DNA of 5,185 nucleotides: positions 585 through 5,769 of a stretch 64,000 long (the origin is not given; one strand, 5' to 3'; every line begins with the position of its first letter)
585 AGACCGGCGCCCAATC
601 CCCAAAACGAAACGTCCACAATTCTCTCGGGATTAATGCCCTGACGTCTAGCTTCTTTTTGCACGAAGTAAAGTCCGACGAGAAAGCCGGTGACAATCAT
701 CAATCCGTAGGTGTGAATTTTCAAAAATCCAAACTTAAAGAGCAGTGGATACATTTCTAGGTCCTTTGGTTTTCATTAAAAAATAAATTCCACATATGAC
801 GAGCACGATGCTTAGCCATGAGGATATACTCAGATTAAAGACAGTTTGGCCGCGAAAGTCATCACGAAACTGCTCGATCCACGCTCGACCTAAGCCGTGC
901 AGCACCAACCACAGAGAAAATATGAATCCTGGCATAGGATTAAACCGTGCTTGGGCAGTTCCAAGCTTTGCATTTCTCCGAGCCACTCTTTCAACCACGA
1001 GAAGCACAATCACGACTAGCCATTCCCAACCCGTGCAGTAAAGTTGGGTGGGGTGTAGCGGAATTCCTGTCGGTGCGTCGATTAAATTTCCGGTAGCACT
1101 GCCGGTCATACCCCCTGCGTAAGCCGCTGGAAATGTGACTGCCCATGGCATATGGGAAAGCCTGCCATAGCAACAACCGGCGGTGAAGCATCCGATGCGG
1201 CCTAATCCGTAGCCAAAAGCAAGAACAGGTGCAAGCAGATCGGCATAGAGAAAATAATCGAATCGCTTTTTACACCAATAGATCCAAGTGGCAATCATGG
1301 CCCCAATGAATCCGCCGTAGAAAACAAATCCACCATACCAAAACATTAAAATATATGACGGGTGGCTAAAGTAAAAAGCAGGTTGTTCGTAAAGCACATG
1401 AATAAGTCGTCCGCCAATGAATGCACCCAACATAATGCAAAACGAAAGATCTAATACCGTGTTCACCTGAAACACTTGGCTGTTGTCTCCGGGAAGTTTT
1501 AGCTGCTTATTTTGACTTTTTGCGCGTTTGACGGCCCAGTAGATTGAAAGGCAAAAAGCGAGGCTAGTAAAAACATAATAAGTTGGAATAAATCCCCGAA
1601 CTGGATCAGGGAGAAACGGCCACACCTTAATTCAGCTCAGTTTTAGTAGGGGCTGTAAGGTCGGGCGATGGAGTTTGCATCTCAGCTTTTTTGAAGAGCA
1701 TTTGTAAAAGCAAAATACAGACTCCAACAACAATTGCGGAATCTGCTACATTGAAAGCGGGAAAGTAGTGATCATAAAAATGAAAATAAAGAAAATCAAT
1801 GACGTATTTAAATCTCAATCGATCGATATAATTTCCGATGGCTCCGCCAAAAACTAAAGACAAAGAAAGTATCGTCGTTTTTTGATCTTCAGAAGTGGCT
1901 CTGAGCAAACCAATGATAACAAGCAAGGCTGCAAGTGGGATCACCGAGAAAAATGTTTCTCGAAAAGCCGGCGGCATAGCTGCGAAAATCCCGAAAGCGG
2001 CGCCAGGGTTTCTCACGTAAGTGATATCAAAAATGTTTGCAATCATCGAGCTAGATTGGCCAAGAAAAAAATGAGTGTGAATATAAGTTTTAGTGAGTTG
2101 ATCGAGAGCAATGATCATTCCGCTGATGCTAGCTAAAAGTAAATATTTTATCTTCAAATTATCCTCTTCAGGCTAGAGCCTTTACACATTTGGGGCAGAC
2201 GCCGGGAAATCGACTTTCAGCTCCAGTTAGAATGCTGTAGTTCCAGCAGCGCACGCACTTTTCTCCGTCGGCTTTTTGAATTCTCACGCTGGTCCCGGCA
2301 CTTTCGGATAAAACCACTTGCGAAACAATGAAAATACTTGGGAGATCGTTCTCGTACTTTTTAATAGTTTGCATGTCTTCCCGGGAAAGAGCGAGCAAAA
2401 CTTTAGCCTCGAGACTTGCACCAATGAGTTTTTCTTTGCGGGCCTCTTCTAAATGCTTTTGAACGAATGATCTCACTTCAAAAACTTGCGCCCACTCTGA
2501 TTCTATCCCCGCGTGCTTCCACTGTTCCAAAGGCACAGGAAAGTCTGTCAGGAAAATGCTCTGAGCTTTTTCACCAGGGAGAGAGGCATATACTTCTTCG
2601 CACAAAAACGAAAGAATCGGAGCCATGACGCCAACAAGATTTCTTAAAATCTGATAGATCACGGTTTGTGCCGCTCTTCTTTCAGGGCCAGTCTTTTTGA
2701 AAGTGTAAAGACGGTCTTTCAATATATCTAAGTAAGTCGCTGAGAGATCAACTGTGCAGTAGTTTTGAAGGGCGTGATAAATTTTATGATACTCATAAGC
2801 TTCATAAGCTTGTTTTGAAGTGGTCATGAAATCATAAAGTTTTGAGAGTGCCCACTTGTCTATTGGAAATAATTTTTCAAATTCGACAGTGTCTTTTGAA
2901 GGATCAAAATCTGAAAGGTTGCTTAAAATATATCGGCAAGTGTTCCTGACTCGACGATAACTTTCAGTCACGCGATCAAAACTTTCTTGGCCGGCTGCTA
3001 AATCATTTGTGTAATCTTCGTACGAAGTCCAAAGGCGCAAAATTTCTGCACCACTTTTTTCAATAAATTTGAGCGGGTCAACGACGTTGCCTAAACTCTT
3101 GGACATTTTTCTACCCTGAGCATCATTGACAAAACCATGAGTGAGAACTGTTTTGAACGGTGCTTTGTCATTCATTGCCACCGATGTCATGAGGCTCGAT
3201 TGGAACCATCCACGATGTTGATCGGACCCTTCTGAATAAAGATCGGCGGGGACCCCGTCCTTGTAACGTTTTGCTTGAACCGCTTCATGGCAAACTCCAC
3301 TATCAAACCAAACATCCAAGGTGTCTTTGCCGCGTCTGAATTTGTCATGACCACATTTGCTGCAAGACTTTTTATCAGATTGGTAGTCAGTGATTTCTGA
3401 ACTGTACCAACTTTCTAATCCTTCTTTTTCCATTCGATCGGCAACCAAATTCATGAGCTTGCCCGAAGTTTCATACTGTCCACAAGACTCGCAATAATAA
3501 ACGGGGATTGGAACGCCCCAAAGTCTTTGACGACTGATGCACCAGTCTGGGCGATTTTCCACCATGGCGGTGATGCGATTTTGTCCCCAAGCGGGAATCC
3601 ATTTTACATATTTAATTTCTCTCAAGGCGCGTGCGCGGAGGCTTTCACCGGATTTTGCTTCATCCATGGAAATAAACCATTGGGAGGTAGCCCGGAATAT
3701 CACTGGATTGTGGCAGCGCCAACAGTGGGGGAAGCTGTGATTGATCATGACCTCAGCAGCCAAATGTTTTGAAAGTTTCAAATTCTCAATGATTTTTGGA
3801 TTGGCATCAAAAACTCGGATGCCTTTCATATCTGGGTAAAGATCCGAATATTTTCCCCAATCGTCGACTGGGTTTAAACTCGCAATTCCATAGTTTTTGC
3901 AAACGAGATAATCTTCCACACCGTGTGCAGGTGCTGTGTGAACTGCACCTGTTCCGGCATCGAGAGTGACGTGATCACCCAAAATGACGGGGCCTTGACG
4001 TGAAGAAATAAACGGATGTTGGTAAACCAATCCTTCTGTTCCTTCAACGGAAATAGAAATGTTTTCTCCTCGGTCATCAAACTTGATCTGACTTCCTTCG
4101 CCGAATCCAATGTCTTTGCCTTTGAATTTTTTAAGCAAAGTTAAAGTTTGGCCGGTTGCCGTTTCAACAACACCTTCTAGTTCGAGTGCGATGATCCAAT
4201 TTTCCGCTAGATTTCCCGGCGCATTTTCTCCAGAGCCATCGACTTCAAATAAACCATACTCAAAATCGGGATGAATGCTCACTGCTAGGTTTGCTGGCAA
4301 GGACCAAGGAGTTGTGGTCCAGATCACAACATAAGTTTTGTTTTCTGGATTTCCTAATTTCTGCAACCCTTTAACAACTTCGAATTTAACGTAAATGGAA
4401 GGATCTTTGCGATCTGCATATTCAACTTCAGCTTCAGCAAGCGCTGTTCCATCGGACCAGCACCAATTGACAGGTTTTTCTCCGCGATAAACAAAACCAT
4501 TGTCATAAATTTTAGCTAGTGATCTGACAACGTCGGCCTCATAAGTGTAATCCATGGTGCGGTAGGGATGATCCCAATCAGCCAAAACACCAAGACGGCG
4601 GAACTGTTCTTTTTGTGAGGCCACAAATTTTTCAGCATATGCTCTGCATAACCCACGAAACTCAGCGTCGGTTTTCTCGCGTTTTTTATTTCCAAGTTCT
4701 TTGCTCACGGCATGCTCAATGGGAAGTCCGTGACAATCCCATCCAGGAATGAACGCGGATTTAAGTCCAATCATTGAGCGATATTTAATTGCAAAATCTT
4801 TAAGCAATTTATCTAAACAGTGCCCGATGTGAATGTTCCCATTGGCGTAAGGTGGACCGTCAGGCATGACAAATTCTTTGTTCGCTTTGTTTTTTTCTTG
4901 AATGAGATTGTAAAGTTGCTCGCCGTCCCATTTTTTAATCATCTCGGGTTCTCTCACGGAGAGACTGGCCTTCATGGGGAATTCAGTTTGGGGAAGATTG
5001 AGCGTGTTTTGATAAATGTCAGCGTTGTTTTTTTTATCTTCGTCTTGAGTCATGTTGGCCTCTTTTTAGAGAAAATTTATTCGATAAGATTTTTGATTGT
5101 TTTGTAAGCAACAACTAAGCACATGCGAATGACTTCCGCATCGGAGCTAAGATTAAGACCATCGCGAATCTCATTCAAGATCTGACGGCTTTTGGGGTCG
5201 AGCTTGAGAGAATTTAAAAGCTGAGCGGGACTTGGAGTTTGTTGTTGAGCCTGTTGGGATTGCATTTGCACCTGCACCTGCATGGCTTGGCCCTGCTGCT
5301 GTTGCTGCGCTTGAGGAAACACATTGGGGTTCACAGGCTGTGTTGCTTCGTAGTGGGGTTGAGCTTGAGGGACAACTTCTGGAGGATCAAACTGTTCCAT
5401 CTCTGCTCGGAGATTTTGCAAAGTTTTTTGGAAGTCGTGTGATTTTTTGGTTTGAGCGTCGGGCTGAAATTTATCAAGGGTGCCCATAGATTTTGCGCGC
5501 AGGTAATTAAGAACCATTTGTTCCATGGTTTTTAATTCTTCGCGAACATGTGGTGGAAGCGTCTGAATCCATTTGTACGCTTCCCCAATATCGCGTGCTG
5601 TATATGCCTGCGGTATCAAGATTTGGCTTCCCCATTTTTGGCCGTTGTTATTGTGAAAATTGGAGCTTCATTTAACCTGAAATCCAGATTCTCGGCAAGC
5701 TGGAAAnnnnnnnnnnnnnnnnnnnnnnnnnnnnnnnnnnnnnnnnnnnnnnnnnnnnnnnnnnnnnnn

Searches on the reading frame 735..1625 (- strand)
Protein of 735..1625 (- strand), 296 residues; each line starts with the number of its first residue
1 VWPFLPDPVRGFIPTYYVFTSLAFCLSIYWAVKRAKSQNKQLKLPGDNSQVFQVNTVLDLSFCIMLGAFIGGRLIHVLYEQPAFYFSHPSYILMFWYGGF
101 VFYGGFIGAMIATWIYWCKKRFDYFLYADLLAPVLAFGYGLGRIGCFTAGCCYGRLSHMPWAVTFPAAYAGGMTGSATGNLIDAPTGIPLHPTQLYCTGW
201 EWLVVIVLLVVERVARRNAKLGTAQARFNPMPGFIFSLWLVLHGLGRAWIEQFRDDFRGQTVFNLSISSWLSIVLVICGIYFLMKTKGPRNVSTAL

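Call 32: search_protein_families(library=pfam, proteins=[window:735-1625:-], max_evalue=0.001)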
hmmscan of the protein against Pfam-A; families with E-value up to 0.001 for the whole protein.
window:735-1625:- (296 aa): 1 family
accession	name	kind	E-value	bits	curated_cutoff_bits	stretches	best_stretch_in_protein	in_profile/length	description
PF01790.23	LGT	-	2.4e-51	174.8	24.9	1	13-284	11-239/240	Prolipoprotein diacylglyceryl transferase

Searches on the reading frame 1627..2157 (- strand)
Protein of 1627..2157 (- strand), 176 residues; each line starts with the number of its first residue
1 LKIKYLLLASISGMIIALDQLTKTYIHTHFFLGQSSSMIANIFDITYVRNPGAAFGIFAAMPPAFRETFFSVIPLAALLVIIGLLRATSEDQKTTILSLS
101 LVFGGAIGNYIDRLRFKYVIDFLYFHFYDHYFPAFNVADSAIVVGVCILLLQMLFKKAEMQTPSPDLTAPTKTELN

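Call 32: search_protein_families(library=pfam, proteins=[window:1627-2157:-], max_evalue=0.001)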
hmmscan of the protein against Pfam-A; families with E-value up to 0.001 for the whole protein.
window:1627-2157:- (176 aa): 1 family
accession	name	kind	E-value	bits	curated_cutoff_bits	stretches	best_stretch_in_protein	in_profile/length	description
PF01252.23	Peptidase_A8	-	1.5e-41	142.3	25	1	13-155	3-142/142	Signal peptidase (SPase) II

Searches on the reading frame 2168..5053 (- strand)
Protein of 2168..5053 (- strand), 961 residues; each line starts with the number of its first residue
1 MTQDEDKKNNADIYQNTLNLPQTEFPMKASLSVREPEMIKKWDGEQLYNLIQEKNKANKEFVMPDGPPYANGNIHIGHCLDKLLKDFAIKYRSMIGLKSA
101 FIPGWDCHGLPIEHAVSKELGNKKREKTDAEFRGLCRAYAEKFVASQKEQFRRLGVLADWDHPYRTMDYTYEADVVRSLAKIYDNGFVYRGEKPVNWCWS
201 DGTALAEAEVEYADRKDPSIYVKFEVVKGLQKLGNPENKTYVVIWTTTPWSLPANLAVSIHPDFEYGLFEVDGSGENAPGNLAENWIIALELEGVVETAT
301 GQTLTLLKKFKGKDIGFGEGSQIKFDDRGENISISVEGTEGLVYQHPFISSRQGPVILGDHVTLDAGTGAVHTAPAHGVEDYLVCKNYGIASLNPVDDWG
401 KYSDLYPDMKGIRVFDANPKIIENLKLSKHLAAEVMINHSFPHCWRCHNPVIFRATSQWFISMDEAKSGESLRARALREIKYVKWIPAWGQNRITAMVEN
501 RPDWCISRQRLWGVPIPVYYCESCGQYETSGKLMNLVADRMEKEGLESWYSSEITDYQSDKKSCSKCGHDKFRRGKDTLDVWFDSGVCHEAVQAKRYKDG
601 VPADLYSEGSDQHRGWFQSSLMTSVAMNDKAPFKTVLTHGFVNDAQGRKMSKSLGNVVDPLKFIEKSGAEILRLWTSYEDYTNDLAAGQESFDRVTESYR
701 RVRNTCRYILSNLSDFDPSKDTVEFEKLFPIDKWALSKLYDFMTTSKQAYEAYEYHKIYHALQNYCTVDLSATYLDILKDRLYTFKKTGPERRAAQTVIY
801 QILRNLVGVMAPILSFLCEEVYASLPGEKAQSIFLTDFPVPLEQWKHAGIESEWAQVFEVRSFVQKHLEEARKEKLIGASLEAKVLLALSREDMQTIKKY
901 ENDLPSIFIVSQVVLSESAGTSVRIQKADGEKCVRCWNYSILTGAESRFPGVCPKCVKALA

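Call 32: search_protein_families(library=pfam, proteins=[window:2168-5053:-], max_evalue=0.001)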
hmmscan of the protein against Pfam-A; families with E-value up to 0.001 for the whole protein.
window:2168-5053:- (961 aa): 5 families
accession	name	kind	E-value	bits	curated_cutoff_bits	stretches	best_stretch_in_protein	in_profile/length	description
PF00133.28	tRNA-synt_1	-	6.6e-141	470.3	22.7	1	38-685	2-411/414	tRNA synthetases class I (I, L, M and V)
PF08264.19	Anticodon_1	-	5.5e-29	101.4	25.1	1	732-886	1-147/148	Anticodon-binding domain of tRNA ligase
PF09334.17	tRNA-synt_1g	-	3.1e-22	79.3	20.1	2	68-211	8-136/391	tRNA synthetases class I (M)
PF01406.26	tRNA-synt_1e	-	7.3e-07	29.3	27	1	603-694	208-298/301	tRNA synthetases class I (C) catalytic domain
PF06827.20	zf-FPG_IleRS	-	1.4e-06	28.5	21.3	1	930-958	1-29/30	Zinc finger found in FPG and IleRS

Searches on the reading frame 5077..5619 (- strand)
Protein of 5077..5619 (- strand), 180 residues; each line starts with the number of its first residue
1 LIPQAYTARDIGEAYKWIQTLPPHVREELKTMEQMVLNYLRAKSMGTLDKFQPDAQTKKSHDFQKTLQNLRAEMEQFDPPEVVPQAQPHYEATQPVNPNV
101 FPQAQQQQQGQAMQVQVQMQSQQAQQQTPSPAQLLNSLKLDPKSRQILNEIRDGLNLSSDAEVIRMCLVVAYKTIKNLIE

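Call 32: search_protein_families(library=pfam, proteins=[window:5077-5619:-], max_evalue=0.001)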
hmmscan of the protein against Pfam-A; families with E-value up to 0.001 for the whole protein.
window:5077-5619:- (180 aa): 1 family
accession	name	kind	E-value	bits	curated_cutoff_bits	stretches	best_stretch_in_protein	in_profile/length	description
PF25642.1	DUF7944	-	0.00028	21.8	27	0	103-167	17-79/82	Domain of unknown function (DUF7944)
